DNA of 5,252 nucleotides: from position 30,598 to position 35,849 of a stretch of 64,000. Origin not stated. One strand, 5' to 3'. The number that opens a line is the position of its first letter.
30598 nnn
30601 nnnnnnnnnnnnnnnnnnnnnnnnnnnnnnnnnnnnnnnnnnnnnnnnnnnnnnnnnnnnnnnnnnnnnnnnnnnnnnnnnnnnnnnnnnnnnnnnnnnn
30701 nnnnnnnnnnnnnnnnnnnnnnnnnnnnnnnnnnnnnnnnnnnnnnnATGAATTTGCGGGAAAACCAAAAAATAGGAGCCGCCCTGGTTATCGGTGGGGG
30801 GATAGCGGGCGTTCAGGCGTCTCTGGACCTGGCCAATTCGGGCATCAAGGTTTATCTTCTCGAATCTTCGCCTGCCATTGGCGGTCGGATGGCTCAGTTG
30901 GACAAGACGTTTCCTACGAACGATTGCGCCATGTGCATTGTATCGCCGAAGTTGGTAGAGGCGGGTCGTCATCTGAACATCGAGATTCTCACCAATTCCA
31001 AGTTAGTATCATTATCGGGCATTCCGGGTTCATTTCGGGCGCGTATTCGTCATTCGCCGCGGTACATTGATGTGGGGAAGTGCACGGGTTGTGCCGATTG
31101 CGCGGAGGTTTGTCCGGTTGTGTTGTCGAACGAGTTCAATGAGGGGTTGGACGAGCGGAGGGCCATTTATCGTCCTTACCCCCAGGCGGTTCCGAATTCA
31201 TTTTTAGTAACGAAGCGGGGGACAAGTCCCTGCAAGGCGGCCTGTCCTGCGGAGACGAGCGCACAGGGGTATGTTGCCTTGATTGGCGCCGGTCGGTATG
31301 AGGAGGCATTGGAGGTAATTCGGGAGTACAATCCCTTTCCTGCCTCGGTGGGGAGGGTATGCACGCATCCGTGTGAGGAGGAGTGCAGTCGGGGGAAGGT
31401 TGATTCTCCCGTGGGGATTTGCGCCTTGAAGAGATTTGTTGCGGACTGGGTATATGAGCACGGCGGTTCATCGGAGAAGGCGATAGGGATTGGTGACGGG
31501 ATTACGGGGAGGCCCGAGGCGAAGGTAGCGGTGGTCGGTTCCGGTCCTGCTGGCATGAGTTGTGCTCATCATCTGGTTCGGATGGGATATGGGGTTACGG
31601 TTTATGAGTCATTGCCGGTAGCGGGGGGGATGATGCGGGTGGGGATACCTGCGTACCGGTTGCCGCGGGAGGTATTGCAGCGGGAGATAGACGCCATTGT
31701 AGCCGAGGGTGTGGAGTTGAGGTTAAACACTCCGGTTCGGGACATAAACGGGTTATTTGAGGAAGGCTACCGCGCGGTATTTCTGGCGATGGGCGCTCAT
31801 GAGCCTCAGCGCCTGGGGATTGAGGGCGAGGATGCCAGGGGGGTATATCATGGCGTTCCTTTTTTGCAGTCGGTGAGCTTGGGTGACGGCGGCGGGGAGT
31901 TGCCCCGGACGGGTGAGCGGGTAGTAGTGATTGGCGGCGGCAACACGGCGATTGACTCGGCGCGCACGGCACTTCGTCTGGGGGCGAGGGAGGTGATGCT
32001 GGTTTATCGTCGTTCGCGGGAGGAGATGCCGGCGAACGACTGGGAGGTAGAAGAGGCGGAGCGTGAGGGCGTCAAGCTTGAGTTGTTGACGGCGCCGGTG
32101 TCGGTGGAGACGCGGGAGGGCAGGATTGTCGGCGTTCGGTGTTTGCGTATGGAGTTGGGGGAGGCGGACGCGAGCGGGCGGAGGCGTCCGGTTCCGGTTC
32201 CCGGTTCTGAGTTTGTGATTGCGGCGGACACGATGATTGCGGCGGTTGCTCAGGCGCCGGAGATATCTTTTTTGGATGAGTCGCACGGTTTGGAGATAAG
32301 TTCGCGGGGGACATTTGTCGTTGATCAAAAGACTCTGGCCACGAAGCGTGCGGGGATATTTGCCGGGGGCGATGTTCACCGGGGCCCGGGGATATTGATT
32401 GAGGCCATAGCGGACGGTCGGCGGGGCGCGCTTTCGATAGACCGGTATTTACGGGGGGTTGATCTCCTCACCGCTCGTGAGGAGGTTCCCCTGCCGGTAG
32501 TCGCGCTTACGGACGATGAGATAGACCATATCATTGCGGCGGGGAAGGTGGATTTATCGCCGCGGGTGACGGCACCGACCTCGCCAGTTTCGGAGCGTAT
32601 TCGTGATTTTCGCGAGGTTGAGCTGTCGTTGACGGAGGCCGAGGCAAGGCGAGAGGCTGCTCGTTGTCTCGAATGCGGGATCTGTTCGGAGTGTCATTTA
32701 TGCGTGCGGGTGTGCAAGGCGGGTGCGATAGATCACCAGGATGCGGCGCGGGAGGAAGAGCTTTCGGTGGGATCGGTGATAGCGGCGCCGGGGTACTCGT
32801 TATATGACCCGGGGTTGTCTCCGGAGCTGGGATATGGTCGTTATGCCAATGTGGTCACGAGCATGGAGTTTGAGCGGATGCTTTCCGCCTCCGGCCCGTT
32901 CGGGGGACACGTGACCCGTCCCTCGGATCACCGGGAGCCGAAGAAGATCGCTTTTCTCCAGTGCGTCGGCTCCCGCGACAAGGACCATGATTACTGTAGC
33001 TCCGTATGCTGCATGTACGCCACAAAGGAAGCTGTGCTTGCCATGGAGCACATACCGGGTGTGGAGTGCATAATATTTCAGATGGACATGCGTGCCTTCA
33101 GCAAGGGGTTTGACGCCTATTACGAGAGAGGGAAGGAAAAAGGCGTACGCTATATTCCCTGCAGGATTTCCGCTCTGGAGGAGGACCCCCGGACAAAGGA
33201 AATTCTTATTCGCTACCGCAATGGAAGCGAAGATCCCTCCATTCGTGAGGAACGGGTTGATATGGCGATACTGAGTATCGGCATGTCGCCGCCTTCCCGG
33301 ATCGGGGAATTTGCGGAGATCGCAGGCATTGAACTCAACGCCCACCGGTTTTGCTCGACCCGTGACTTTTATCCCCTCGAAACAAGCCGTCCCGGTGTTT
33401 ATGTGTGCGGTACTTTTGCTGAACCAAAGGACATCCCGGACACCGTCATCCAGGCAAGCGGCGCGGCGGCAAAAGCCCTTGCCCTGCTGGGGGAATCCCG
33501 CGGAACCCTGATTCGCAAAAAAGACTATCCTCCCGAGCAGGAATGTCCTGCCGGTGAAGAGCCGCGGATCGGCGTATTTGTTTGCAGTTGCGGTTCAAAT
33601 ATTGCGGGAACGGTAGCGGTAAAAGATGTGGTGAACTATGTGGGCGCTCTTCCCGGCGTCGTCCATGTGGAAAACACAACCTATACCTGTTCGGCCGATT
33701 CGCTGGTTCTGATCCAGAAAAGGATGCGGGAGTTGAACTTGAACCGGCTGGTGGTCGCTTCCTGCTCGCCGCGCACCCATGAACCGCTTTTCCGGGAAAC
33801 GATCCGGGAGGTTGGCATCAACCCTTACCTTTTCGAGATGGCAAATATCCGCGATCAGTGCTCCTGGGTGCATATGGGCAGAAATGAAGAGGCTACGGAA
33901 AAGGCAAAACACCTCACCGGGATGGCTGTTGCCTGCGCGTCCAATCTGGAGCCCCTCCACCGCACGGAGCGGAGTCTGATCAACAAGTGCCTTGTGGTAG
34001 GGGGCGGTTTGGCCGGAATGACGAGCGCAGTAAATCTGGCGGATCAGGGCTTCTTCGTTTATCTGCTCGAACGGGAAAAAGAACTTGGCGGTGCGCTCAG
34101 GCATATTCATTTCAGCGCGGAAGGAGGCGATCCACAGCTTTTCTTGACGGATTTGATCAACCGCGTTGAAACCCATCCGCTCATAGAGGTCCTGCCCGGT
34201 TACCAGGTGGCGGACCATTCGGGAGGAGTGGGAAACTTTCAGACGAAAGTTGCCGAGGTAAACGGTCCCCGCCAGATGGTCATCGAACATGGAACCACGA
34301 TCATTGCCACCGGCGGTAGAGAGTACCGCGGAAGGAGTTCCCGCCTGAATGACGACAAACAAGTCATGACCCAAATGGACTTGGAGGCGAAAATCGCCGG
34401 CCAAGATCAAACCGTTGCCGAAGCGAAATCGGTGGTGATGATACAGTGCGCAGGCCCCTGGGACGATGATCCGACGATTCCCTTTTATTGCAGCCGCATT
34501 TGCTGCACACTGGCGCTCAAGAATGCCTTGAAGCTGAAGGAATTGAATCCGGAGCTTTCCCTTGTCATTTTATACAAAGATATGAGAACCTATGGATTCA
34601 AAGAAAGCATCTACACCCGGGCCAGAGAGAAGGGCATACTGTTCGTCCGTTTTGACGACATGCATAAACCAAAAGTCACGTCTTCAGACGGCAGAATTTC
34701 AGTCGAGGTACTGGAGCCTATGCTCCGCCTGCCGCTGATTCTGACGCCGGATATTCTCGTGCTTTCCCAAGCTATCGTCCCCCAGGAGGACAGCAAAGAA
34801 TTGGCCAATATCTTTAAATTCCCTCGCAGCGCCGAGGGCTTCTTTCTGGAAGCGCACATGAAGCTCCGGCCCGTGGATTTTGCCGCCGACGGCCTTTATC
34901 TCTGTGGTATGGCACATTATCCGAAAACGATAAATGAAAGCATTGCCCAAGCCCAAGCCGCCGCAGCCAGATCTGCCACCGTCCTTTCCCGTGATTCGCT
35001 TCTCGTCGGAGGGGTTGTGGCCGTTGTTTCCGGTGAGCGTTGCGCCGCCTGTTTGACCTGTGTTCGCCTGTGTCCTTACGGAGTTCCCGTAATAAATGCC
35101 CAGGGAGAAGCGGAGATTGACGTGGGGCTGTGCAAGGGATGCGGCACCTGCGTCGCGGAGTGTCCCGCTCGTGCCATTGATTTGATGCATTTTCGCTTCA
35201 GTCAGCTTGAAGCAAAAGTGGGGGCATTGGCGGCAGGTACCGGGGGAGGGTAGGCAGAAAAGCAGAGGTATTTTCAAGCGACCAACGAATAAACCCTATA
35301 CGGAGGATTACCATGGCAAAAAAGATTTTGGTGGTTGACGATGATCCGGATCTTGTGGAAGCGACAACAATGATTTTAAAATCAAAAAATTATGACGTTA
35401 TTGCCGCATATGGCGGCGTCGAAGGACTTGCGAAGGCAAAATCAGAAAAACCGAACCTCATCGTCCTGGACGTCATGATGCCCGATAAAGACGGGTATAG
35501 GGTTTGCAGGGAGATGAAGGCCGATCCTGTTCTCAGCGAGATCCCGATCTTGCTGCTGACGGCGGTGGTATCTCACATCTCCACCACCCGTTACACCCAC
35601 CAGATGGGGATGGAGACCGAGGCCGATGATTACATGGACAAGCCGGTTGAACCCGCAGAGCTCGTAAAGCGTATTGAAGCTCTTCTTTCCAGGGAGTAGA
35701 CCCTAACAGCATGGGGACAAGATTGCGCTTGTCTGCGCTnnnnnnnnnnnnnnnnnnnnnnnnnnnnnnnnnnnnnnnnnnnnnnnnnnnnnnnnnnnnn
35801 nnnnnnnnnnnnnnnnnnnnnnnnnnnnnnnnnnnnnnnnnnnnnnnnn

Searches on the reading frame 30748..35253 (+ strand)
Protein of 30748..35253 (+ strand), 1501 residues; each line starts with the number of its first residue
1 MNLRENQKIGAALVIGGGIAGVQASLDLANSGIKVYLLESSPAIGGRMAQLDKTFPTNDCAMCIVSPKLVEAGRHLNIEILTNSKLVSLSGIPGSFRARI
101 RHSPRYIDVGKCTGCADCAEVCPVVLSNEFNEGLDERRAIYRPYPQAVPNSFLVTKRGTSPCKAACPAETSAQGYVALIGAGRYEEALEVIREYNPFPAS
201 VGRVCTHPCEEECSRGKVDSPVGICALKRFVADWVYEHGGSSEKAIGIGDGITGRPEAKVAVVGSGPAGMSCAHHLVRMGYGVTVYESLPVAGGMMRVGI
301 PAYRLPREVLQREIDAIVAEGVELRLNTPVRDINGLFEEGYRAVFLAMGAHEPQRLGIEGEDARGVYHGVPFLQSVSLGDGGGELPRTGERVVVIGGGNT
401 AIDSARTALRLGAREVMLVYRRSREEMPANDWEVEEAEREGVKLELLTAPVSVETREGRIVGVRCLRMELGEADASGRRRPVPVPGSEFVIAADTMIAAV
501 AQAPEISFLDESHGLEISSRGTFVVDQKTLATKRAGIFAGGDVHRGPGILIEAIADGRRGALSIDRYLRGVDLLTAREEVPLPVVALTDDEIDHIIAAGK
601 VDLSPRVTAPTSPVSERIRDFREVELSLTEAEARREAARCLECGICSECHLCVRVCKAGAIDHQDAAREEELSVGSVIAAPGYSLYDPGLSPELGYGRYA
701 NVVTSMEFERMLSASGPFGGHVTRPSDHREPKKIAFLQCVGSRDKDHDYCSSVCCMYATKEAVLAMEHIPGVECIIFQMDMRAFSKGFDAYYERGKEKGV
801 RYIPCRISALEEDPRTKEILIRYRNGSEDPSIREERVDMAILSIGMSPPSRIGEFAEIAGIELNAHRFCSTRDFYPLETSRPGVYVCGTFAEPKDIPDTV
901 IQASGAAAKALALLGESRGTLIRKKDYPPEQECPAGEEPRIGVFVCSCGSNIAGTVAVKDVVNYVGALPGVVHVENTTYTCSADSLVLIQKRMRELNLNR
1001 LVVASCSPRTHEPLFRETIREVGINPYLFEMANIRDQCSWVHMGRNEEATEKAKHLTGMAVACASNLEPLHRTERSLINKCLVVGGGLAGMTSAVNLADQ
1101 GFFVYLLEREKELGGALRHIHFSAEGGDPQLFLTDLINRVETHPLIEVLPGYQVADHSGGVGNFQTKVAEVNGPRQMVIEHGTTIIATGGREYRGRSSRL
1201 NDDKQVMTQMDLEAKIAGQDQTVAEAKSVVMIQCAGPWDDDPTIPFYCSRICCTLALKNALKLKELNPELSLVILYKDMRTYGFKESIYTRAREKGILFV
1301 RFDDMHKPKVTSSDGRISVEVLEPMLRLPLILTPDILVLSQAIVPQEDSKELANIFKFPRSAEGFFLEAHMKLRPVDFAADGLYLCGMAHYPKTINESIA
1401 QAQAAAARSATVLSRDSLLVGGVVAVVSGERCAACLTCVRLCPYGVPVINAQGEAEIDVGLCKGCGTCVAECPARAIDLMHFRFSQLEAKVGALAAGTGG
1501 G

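Call 4: search_protein_families(library=pfam, proteins=[window:30748-35253:+], max_evalue=0.01)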
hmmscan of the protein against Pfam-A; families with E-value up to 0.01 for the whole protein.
window:30748-35253:+ (1501 aa): 24 families
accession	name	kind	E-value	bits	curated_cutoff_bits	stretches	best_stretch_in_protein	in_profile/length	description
PF07992.20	Pyr_redox_2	-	1.8e-51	175.8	26.1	4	259-557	2-291/291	Pyridine nucleotide-disulphide oxidoreductase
PF13450.12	NAD_binding_8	-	2.5e-21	76.2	21.9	3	262-297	1-36/68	NAD(P)-binding Rossmann-like domain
PF12831.13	FAD_oxidored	-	3e-20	73.3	27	3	13-49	3-39/416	FAD dependent oxidoreductase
PF14691.11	Fer4_20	-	3.9e-18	65.7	25.8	1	159-238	29-111/113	Dihydroprymidine dehydrogenase domain II, 4Fe-4S cluster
PF01266.30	DAO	-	1.1e-15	58.4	27.9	3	259-290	1-32/353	FAD dependent oxidoreductase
PF00070.33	Pyr_redox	-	1.4e-15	58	22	1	391-463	1-77/82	Pyridine nucleotide-disulphide oxidoreductase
PF13738.12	Pyr_redox_3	-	4.3e-15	56.2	30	1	343-541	127-305/305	Pyridine nucleotide-disulphide oxidoreductase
PF00890.30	FAD_binding_2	-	2.6e-13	50.4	20.4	3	1082-1126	3-43/414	FAD binding domain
PF01134.28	GIDA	-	5.5e-12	45.9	22.1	1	13-49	3-29/391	Glucose inhibited division protein A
PF01262.27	AlaDh_PNT_C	-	1.4e-11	44.7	23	0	251-288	22-59/214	Alanine dehydrogenase/PNT, C-terminal domain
PF03486.20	HI0933_like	-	1.7e-10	41.2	50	0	1080-1115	2-37/244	HI0933-like protein Rossmann domain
PF13187.11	Fer4_9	-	6.4e-10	39.3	27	1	1431-1477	1-52/52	4Fe-4S dicluster domain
PF01593.30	Amino_oxidase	-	1.3e-09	38.3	19.8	0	268-296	2-30/443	Flavin containing amine oxidoreductase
PF01946.23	Thi4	-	2.3e-09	37.3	26.2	0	257-299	17-60/235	Thi4 family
PF00037.32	Fer4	-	1.3e-08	34.7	21.1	2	1456-1477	2-23/24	4Fe-4S binding domain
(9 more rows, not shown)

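Call 6: search_protein_families(library=ncbifam, proteins=[window:30748-35253:+], max_evalue=0.001)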
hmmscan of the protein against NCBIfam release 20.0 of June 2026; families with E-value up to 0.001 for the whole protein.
window:30748-35253:+ (1501 aa): 157 families (the best 25 are shown)
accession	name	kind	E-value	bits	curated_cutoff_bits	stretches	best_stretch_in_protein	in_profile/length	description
NF040770.1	hetero_SS_HdrA2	exception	5.1e-267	888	1100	4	640-916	284-562/777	CoB-CoM heterodisulfide reductase HdrA2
NF041778.1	hetero_SS_HdrA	equivalog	1e-202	675.1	1400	4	646-921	300-577/771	ferredoxin:CoB-CoM heterodisulfide reductase subunit HdrA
NF041891.1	hdrA_Methbact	equivalog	9.1e-197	655.7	1300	4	1178-1487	312-628/762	ferredoxin:CoB-CoM heterodisulfide reductase subunit HdrA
NF009410.0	PRK12771.1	subfamily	1.1e-170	568.9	516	2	154-675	42-543/566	NAD(P)-binding protein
NF009454.0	PRK12814.1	equivalog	1.7e-142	476.1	916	1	159-654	101-582/657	putative NADPH-dependent glutamate synthase small subunit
NF009414.0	PRK12778.1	equivalog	1.1e-118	397.5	1103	1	159-569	336-750/752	bifunctional dihydroorotate dehydrogenase B NAD binding subunit/NADPH-dependent glutamate synthase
TIGR01316.1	gltA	equivalog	8.3e-107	357.8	471.75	2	153-568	29-449/449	NADPH-dependent glutamate synthase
TIGR03315.1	Se_ygfK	equivalog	1.2e-100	337.5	835.3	1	159-657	444-898/1012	putative selenate reductase subunit YgfK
TIGR01318.1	gltD_gamma_fam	subfamily_domain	1.9e-93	313.5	482.95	2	156-569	44-466/467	glutamate synthase, small subunit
NF010590.0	PRK13984.1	equivalog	9.7e-93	311.3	946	1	162-570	198-608/611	putative oxidoreductase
NF009408.0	PRK12769.1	equivalog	7e-87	292.1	1003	1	159-569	233-652/659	formate-dependent uric acid utilization protein AegA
NF009413.0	PRK12775.1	equivalog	3.5e-80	270.1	1895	1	161-570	340-756/1006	putative trifunctional 2-polyprenylphenol hydroxylase/glutamate synthase subunit beta/ferritin domain-containing protein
NF009409.0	PRK12770.1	subfamily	5.5e-73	246.1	343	1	257-570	18-352/360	putative glutamate synthase subunit beta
TIGR01317.1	GOGAT_sm_gam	subfamily_domain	1.3e-71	241.9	447.7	2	158-571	48-481/485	glutamate synthase small subunit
NF009415.0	PRK12779.1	equivalog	1.1e-65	222.2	1519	1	157-564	205-622/944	putative bifunctional glutamate synthase subunit beta/2-polyprenylphenol hydroxylase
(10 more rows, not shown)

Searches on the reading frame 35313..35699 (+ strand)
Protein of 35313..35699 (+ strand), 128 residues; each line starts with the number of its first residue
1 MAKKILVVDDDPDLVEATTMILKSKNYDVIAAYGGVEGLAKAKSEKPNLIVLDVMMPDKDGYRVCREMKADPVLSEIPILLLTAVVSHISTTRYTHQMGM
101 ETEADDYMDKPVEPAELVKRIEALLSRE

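Call 4: search_protein_families(library=pfam, proteins=[window:35313-35699:+], max_evalue=0.01)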
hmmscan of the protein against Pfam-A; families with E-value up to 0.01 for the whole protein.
window:35313-35699:+ (128 aa): 1 family
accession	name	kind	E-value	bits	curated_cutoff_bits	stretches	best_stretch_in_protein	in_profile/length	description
PF00072.30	Response_reg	-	6e-24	84.8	30.2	1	5-122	1-111/111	Response regulator receiver domain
